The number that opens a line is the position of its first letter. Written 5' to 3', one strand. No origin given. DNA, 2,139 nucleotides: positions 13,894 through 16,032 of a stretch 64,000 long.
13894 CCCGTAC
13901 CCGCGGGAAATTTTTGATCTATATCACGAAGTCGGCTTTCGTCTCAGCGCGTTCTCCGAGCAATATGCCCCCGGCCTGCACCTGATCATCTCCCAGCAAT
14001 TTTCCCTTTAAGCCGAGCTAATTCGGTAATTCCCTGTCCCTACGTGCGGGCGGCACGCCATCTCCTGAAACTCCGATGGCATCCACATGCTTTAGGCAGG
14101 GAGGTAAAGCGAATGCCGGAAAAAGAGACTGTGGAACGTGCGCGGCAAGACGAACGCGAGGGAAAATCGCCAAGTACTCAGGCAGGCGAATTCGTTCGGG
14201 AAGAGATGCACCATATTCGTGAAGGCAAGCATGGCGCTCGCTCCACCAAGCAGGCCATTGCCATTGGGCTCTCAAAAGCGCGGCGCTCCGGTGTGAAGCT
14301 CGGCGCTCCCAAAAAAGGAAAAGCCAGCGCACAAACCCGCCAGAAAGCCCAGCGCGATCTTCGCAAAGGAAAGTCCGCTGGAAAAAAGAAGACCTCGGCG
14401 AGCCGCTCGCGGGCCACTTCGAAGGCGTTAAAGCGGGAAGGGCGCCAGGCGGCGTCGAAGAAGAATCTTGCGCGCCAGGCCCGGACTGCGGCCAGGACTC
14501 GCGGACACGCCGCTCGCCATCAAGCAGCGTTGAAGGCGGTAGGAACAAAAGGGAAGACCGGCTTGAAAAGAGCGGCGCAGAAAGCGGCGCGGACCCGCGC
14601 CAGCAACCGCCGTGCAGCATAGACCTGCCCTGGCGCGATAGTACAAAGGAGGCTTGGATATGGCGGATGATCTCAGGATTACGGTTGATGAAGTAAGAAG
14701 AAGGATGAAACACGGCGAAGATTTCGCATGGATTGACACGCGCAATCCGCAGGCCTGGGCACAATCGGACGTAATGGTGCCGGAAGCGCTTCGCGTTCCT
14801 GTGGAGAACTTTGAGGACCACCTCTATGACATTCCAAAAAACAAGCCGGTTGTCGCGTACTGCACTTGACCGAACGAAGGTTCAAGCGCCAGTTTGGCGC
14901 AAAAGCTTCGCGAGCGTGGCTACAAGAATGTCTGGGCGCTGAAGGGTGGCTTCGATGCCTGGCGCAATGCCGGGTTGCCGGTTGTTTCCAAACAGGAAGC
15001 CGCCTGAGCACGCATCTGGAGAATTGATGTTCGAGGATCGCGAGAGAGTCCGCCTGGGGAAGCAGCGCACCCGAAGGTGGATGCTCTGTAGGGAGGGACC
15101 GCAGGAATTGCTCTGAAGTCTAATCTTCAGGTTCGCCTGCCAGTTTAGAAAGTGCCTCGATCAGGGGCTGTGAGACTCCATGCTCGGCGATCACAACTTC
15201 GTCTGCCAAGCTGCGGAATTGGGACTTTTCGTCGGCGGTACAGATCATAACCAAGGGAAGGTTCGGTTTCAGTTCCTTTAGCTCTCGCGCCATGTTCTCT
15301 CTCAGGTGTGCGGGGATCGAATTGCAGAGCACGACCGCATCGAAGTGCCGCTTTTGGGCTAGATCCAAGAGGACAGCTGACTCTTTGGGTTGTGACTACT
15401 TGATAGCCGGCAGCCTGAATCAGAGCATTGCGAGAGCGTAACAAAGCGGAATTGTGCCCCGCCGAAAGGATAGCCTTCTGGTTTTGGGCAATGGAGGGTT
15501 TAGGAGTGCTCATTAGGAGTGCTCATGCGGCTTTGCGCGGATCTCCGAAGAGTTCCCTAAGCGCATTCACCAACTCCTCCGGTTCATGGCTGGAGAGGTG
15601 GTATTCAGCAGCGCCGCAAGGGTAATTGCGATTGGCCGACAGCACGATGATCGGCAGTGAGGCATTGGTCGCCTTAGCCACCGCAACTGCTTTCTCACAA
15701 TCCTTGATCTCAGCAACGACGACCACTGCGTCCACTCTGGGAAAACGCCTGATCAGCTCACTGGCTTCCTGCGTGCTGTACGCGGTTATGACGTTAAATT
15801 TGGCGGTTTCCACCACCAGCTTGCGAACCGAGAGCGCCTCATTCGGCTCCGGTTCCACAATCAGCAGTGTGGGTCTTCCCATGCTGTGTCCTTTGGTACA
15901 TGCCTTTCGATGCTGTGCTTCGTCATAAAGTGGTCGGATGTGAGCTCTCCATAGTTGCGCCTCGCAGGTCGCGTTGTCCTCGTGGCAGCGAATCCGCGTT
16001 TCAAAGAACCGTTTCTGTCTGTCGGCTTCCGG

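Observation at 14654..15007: Rhodanese gene with an in-frame TGA in the active-site loop plus a SECIS-like hairpin: candidate selenoprotein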

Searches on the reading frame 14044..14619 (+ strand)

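Call 67: search_protein_families(library=pfam, proteins=[window:14044-14619:+], max_evalue=0.001)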
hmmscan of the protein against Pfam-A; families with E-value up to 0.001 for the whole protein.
window:14044-14619:+ (192 aa): 1 family
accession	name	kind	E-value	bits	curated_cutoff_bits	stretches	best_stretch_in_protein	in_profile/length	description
PF20106.4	DUF6496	-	1.3e-05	25.9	24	1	47-86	6-54/58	Family of unknown function (DUF6496)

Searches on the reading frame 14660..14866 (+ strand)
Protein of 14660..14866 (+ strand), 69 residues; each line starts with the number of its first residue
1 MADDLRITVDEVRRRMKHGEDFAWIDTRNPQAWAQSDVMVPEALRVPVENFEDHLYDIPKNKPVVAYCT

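Call 16: search_protein_families(library=ncbifam, proteins=[window:14660-14866:+], max_evalue=0.01)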
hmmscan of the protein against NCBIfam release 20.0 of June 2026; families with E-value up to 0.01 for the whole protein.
seq(69 aa): 5 families
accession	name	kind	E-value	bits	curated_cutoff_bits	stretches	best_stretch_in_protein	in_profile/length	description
NF041203.1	rhodanese_LYCAU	equivalog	2.9e-09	36.7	115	1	3-69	19-84/126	rhodanese-related (seleno)protein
NF005902.0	PRK07878.1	equivalog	9.7e-05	21.4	647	1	2-68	284-350/392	adenylyltransferase/sulfurtransferase MoeZ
NF045521.1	rhoda_near_glyco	subfamily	0.00035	20.4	145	1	7-69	20-78/144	rhodanese homology domain-containing protein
NF033833.0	rhodan_ChrE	equivalog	0.0029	17.6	120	1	7-68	5-66/108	rhodanese family chromate resistance protein ChrE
NF005646.0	PRK07411.1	equivalog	0.0078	15.4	633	1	6-53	283-329/390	molybdopterin-synthase adenylyltransferase MoeB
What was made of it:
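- On NCBIfam NF041203 rhodanese_LYCAU (CxU rhodanese (seleno)protein): Profile positions 84/85 correspond to residues 69/70 (call 16). The match covers profile positions 20-126 only (call 16).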

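Call 17: find_related_loci(query=window:14660-14866:+, collection=genome_contigs, flank=10000)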
Query seq(69 aa) (69 aa) in genome_contigs; peptide patterns used: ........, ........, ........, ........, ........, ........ (x = any residue, [..] = any of these).
71 stretches matched a pattern; 3 encode a relative of the query (tblastn E <= 1e-3); 3 distinct loci.
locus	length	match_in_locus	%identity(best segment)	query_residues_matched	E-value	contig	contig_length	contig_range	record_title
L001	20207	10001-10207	65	1-69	1e-30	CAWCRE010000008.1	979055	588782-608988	MAG: Terriglobia bacterium isolate MFD01213.bin.2.134 genome assembly, contig: contig_4164, whole genome shotgun sequenc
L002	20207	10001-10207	62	1-69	7e-29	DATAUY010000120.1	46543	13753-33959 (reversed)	MAG TPA_asm: Candidatus Sulfotelmatobacter sp. isolate SMAG_U5584 k141_1907763, whole genome shotgun sequence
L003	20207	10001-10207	68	1-69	2e-28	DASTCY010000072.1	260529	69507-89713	MAG TPA_asm: Candidatus Sulfotelmatobacter sp. isolate SMAG_U805 k141_318385, whole genome shotgun sequence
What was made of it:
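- Tried and rejected: I used the 69-aa N-terminal part instead (call 17), which consumed the only genome_contigs scan and left no way to search genomes for sel genes.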

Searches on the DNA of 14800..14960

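Call 57: search_rna_families(source=window, start=14800, end=14960, threshold=evalue, max_evalue=10)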
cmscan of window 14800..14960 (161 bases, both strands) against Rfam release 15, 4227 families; matches with E-value up to 10: 0.
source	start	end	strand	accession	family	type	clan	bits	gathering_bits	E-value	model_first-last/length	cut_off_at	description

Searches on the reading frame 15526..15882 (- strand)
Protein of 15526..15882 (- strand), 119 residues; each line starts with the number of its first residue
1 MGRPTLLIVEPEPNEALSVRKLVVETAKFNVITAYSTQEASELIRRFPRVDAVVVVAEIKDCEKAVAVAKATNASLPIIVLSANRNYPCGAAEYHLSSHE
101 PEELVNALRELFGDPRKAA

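Call 67: search_protein_families(library=pfam, proteins=[window:15526-15882:-], max_evalue=0.001)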
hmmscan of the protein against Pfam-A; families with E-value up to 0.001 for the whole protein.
window:15526-15882:- (119 aa): 1 family
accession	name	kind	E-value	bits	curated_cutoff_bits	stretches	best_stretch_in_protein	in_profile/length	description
PF03709.21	OKR_DC_1_N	-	5.9e-07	30.2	29.3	1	25-83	14-71/111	Orn/Lys/Arg decarboxylase, N-terminal domain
